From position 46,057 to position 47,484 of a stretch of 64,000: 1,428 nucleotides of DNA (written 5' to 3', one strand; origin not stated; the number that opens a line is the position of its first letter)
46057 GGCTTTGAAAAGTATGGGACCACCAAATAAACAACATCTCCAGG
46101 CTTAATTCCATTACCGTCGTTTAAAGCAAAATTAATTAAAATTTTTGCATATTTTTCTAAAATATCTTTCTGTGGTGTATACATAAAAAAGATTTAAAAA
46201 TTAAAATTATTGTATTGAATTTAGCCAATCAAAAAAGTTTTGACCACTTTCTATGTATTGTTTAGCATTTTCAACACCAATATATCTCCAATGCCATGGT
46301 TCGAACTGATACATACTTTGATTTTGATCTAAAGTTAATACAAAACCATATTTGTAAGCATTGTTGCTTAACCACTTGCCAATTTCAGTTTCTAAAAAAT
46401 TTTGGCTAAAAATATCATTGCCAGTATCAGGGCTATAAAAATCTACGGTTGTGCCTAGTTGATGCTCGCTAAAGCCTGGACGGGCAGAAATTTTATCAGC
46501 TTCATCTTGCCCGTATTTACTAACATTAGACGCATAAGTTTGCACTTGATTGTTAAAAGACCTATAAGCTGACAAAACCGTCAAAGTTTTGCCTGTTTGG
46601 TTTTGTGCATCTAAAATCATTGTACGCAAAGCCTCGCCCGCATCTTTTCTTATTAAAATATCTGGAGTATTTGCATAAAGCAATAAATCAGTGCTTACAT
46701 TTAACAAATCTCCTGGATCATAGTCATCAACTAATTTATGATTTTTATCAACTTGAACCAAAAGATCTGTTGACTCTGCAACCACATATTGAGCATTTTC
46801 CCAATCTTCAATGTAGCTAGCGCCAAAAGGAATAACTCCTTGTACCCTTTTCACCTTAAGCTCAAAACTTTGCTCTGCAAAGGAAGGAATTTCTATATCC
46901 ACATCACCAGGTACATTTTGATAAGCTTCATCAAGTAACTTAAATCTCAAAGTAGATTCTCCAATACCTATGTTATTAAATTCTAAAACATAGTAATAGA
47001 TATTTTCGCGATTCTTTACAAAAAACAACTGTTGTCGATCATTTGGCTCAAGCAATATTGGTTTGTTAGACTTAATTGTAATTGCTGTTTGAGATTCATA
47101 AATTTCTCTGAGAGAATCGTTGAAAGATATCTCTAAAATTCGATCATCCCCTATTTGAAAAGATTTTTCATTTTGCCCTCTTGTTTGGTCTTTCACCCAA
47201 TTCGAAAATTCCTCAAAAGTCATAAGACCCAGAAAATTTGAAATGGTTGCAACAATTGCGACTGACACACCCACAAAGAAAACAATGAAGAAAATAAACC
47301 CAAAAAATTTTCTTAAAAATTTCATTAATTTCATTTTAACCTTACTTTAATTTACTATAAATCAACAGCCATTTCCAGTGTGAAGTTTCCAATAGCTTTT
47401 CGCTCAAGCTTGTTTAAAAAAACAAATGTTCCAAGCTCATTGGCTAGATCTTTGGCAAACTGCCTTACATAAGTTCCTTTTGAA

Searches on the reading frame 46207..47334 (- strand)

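Call 7: search_protein_families(library=pfam, proteins=[window:46207-47334:-], max_evalue=0.1)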
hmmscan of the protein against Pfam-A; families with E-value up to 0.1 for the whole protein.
window:46207-47334:- (375 aa): 1 family
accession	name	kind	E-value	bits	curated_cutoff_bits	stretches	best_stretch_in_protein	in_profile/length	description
PF02557.22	VanY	-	1.7e-33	115.6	25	1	227-353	3-131/132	D-alanyl-D-alanine carboxypeptidase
